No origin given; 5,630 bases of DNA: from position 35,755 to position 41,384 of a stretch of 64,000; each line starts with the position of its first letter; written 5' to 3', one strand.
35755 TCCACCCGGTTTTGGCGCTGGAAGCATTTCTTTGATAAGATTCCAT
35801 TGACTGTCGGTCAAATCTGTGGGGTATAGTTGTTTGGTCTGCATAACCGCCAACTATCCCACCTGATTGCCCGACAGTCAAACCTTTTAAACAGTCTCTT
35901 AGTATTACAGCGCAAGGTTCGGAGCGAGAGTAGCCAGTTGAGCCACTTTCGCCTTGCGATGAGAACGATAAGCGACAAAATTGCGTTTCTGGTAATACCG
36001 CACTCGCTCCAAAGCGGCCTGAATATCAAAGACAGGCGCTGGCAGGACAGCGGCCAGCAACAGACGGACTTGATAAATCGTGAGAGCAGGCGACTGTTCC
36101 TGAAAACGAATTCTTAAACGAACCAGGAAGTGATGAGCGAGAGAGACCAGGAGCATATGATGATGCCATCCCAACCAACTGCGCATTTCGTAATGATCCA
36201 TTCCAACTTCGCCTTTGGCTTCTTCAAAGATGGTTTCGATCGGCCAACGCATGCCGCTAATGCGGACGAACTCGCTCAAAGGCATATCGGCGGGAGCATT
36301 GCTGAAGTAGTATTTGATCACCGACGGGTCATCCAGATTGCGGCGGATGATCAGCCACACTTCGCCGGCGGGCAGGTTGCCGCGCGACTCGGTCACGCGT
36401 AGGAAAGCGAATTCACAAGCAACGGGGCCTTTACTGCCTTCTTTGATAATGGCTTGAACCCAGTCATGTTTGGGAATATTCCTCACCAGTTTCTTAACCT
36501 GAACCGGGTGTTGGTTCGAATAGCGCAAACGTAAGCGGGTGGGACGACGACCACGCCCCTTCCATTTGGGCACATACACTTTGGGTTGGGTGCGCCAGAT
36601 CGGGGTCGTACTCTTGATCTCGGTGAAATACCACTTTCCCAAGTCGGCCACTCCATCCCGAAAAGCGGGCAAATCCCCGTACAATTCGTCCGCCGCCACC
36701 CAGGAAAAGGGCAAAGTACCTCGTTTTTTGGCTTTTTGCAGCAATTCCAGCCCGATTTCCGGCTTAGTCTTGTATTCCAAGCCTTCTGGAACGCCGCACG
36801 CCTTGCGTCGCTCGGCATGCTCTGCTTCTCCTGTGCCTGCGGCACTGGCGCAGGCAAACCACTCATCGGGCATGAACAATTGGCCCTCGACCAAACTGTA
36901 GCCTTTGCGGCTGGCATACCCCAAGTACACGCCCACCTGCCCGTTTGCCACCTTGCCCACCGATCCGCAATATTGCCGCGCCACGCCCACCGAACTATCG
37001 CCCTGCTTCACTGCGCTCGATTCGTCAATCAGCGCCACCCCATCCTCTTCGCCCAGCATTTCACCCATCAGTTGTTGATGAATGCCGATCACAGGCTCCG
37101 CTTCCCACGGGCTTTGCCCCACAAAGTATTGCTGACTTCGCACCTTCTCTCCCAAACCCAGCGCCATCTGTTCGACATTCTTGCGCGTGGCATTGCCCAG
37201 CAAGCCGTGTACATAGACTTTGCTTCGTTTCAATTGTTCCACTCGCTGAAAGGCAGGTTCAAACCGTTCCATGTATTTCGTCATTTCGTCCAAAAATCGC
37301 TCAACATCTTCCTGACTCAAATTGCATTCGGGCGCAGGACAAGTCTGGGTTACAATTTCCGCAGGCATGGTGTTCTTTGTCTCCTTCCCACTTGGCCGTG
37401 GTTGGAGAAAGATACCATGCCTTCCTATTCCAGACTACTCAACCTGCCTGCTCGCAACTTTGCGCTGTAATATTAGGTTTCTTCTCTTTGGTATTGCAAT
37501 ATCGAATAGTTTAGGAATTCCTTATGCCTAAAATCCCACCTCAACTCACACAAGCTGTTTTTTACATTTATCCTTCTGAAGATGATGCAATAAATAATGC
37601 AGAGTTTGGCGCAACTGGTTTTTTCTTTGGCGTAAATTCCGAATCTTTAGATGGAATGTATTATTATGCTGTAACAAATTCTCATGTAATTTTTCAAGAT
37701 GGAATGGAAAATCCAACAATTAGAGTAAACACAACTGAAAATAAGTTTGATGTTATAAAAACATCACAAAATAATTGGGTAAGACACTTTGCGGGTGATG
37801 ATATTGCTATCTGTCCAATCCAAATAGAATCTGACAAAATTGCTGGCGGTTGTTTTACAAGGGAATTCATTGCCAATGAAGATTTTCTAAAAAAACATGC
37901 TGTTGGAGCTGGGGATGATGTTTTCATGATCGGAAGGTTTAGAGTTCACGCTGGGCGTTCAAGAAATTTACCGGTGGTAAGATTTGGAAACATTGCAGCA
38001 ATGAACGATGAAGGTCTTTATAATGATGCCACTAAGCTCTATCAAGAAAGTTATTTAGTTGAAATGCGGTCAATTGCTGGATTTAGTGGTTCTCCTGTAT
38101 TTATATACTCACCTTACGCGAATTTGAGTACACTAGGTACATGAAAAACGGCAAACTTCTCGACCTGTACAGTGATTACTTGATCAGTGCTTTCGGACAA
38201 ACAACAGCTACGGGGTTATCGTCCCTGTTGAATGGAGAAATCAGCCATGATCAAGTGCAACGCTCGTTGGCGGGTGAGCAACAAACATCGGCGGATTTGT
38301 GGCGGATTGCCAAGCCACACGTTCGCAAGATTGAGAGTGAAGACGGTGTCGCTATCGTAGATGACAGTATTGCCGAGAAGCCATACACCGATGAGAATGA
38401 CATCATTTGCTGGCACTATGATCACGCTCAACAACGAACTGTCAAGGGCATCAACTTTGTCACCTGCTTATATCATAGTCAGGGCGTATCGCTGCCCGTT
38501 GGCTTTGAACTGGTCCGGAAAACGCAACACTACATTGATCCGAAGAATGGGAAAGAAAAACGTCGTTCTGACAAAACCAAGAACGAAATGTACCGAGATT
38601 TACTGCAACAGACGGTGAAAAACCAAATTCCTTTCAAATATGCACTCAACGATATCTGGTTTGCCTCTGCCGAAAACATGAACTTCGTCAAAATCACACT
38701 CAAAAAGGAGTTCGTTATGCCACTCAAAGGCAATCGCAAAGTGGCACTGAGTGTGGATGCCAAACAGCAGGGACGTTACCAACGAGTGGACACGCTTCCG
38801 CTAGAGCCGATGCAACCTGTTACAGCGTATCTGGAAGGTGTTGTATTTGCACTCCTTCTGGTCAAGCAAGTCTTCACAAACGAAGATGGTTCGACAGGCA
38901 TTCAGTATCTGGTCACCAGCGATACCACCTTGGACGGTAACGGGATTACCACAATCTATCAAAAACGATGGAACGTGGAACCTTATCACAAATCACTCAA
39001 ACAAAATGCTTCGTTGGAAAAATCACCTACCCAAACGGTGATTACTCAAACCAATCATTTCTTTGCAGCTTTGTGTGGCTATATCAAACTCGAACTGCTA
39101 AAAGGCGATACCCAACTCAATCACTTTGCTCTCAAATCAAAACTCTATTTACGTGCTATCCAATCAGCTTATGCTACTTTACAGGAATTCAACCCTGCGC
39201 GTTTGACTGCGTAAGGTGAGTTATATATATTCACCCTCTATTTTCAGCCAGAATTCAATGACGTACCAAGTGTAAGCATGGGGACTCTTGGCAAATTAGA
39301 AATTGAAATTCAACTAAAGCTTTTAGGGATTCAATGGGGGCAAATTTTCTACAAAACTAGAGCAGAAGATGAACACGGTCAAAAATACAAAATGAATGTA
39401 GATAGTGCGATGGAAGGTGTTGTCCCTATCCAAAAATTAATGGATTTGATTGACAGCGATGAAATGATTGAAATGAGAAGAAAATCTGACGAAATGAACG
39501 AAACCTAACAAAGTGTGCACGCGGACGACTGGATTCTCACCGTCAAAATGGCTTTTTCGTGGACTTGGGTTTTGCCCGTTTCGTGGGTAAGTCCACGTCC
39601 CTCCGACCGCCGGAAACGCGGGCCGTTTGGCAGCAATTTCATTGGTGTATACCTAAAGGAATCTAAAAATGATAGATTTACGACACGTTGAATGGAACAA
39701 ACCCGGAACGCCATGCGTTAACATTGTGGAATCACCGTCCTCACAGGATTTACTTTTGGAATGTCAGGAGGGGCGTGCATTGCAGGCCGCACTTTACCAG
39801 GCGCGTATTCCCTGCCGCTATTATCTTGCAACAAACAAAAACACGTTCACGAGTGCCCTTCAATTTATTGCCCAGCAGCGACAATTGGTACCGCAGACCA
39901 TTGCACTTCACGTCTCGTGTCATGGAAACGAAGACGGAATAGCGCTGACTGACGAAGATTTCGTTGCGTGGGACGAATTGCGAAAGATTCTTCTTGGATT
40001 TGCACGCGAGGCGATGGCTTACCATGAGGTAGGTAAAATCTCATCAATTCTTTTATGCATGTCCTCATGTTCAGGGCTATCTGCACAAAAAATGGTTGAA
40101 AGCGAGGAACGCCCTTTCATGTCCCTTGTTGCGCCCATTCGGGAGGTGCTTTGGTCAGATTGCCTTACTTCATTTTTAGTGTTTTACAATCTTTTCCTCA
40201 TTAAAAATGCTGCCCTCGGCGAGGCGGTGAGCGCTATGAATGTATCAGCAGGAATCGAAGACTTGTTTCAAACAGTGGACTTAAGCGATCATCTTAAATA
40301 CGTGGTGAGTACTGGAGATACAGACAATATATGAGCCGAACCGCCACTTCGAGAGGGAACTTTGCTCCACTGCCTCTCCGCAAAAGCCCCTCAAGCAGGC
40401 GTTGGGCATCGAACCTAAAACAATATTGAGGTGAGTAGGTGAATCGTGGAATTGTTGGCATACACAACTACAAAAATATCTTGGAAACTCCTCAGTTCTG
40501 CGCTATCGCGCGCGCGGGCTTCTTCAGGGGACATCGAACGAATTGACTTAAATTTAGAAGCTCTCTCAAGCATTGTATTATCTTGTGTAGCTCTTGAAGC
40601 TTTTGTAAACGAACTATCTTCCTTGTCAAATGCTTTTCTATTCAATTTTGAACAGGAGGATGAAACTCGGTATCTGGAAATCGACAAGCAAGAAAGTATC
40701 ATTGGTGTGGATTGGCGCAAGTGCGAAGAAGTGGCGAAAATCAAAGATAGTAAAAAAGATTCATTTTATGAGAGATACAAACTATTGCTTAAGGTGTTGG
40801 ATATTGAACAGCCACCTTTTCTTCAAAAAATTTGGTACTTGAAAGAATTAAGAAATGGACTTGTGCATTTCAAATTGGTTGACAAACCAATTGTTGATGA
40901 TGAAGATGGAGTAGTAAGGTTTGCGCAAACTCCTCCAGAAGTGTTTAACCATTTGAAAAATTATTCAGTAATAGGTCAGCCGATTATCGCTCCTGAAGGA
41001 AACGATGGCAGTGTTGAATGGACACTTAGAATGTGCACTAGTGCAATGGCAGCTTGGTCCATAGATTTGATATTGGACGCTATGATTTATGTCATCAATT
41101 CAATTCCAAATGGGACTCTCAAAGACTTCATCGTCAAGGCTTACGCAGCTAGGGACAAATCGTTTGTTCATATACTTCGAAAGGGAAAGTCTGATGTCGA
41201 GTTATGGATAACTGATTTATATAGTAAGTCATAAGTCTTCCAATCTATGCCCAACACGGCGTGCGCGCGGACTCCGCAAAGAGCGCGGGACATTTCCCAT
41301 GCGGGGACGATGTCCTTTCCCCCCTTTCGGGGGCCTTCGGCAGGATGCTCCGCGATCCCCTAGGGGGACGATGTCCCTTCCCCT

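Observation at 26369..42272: Integron-type gene-cassette array with no integrase in the window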

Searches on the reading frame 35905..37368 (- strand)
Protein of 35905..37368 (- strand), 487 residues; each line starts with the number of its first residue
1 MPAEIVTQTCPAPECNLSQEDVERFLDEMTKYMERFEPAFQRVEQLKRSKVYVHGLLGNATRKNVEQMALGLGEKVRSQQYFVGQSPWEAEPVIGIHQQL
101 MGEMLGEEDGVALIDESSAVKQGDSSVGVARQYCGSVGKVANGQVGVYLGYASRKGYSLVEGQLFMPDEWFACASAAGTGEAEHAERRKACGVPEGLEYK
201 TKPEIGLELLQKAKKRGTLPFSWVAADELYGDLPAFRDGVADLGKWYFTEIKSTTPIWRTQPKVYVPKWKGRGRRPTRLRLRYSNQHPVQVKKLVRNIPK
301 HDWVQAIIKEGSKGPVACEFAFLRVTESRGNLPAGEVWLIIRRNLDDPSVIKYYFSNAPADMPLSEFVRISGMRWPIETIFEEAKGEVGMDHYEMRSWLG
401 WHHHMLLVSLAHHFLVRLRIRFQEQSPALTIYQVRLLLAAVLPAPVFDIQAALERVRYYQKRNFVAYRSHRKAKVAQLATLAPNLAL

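Call 8: search_protein_families(library=pfam, max_evalue=0.01, proteins=[window:35905-37368:-])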
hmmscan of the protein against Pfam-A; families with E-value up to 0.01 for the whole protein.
window:35905-37368:- (487 aa): 2 families
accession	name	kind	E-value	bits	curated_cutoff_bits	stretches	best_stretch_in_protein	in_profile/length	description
PF13546.12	DDE_5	-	9.4e-55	186.5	27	1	36-315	2-272/272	DDE superfamily endonuclease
PF01609.27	DDE_Tnp_1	-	3.9e-06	27.2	23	1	207-412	66-198/200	Transposase DDE domain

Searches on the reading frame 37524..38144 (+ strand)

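Call 9: search_protein_families(library=pfam, max_evalue=0.01, proteins=[window:37524-38144:+])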
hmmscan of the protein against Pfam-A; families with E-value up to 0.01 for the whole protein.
window:37524-38144:+ (206 aa): 1 family
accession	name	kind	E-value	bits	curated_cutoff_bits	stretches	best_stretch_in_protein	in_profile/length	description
PF13365.12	Trypsin_2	-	2e-05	25.8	27.6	1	30-193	1-135/144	Trypsin-like peptidase domain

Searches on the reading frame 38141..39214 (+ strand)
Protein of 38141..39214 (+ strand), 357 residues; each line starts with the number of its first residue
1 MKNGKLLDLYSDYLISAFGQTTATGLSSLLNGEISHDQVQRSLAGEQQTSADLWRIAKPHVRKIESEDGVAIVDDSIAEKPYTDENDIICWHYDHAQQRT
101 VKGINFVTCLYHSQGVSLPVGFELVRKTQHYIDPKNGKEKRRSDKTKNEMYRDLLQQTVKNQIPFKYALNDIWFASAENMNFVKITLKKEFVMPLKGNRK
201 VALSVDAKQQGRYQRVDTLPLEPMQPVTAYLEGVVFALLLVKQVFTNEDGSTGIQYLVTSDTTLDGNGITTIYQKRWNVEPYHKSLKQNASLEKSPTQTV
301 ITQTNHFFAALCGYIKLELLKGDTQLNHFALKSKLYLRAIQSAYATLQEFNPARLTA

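Call 8: search_protein_families(library=pfam, max_evalue=0.01, proteins=[window:38141-39214:+])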
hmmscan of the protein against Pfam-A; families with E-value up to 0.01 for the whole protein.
window:38141-39214:+ (357 aa): 3 families
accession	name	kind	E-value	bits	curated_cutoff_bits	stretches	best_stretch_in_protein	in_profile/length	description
PF13546.12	DDE_5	-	4.1e-13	49.9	27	1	9-203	17-216/272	DDE superfamily endonuclease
PF01609.27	DDE_Tnp_1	-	2.2e-08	34.5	23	1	147-314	61-198/200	Transposase DDE domain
PF04693.18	DDE_Tnp_2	-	6e-06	26.2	20.2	1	143-296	164-294/327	Archaeal putative transposase ISC1217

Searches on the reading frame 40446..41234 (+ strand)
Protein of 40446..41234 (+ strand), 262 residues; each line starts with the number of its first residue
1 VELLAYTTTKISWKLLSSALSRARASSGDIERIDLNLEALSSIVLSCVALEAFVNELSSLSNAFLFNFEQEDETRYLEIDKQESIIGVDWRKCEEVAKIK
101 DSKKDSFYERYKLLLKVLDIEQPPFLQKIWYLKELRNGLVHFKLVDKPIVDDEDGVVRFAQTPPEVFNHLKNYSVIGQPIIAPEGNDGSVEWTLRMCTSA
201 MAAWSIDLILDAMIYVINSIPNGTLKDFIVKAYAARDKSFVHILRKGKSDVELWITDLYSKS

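Call 8: search_protein_families(library=pfam, max_evalue=0.01, proteins=[window:40446-41234:+])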
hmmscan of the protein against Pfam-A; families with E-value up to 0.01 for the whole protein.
window:40446-41234:+ (262 aa): 0 families

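Call 84: find_homologous_proteins(query=window:40446-41234:+, max_evalue=0.00001)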
Query window:40446-41234:+ (262 aa): 36 proteins with E <= 0.00001 among 653 candidates.
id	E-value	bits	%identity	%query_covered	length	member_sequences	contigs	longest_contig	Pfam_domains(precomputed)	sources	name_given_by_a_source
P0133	1.3e-168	577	100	100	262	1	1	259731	-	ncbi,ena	-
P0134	2.3e-138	478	83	100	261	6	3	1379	-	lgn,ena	-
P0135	1.9e-128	445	76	100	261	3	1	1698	-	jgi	-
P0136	2.7e-112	392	66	100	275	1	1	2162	-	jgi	jgi:hypothetical protein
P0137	5.5e-107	375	64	100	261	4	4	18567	-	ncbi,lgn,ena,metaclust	metaclust:\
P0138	3.6e-103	362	63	100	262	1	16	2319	-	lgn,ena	-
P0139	3.0e-100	353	61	100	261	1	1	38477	-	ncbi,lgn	-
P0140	5.7e-98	345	59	100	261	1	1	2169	-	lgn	-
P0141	1.6e-95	337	60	100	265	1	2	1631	-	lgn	-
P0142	2.2e-90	320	58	100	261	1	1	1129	-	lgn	-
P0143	5.8e-80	286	51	100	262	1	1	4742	-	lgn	-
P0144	3.5e-79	284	51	100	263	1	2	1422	-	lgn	-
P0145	4.7e-78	280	49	100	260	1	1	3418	-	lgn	-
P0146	9.4e-78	279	55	99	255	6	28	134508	-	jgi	jgi:hypothetical protein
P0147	2.7e-77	277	48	100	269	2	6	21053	-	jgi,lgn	-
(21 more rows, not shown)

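Call 85: find_encoding_contigs(protein=P0146, flank=10000, max_places=3)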
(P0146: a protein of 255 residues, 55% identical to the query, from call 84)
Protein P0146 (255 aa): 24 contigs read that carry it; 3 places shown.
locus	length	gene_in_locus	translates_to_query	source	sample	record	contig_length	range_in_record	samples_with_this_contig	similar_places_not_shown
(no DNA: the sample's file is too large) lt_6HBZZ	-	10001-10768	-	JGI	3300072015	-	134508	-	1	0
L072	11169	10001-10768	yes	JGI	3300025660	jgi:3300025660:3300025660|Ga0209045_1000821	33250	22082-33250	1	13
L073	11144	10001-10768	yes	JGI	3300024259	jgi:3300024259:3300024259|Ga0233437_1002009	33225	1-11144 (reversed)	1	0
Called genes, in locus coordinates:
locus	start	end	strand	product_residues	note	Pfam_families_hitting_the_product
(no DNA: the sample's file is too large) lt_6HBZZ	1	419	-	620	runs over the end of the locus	PF00069:Pkinase, PF07714:PK_Tyr_Ser-Thr, PF01636:APH (faint), PF03109:ABC1 (weak), PF07719:TPR_2 (faint), PF13432:TPR_16 (faint), PF14559:TPR_19 (weak)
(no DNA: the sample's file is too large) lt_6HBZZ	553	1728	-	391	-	PF00162:PGK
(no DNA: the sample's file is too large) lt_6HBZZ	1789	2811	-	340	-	PF00044:Gp_dh_N, PF02800:Gp_dh_C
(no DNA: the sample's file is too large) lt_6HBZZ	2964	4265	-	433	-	PF01933:CofD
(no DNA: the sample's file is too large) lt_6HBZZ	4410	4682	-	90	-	PF01649:Ribosomal_S20p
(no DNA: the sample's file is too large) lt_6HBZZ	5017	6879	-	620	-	PF17297:PEPCK_N, PF01293:PEPCK_ATP, PF00821:PEPCK_GTP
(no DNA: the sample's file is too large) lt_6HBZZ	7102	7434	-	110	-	PF09685:MamF_MmsF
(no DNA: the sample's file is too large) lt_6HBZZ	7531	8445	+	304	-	PF00551:Formyl_trans_N, PF02911:Formyl_trans_C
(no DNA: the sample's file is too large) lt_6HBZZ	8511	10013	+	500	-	PF00370:FGGY_N, PF02782:FGGY_C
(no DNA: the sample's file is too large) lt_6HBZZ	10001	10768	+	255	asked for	-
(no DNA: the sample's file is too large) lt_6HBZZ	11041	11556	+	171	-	PF10604:Polyketide_cyc2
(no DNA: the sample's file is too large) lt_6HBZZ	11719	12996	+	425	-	PF22039:HUTI_composite_bact (weak), PF07969:Amidohydro_3, PF01979:Amidohydro_1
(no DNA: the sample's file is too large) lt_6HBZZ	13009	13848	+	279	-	PF03807:F420_oxidored, PF14748:P5CR_dimer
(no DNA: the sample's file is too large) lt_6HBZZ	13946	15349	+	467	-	PF00890:FAD_binding_2 (weak), PF01134:GIDA (weak), PF07992:Pyr_redox_2, PF12831:FAD_oxidored, PF13434:Lys_Orn_oxgnase (weak), PF13738:Pyr_redox_3, PF00070:Pyr_redox, PF02852:Pyr_redox_dim, +3 more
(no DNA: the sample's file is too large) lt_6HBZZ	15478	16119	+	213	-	PF19700:DUF6198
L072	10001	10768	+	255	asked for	-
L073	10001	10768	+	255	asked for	-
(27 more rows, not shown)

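Call 86: find_encoding_contigs(protein=P0139, flank=10000, max_places=2)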
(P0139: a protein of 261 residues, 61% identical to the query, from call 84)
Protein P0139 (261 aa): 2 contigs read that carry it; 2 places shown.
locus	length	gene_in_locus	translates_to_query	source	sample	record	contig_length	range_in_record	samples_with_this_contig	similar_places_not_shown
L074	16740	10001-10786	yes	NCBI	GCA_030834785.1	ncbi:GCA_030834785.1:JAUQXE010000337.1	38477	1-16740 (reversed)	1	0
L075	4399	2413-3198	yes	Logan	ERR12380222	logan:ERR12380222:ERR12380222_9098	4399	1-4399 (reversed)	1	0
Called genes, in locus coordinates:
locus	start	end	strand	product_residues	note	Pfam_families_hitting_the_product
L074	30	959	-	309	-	PF01715:IPPT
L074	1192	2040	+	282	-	PF28239:Npun_R2479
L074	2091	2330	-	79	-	-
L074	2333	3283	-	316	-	PF00248:Aldo_ket_red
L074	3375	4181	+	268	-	PF22935:RM44_endonuclase (weak), PF14622:Ribonucleas_3_3, PF00636:Ribonuclease_3, PF00035:dsrm, PF14709:DND1_DSRM (weak)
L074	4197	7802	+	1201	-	PF02463:SMC_N, PF13175:AAA_15, PF13304:AAA_21 (weak), PF13476:AAA_23, PF13555:AAA_29 (faint), PF06470:SMC_hinge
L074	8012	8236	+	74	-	-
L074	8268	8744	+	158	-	-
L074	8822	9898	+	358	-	PF07719:TPR_2 (faint), PF12895:ANAPC3 (faint), PF13181:TPR_8 (faint), PF13428:TPR_14 (faint), PF14559:TPR_19 (faint), PF14853:Fis1_TPR_C (faint), PF00515:TPR_1 (faint)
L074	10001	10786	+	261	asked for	-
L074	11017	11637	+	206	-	PF02830:V4R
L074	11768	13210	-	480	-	PF13623:SurA_N_2, PF13624:SurA_N_3, PF13145:Rotamase_2 (weak), PF13616:Rotamase_3, PF00639:Rotamase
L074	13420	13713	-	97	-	PF01084:Ribosomal_S18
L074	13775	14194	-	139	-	PF00436:SSB, PF22657:SSB_1 (weak)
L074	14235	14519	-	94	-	PF01250:Ribosomal_S6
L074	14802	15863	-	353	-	PF02811:PHP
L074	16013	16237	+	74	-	PF03840:SecG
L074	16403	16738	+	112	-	?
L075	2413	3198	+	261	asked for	-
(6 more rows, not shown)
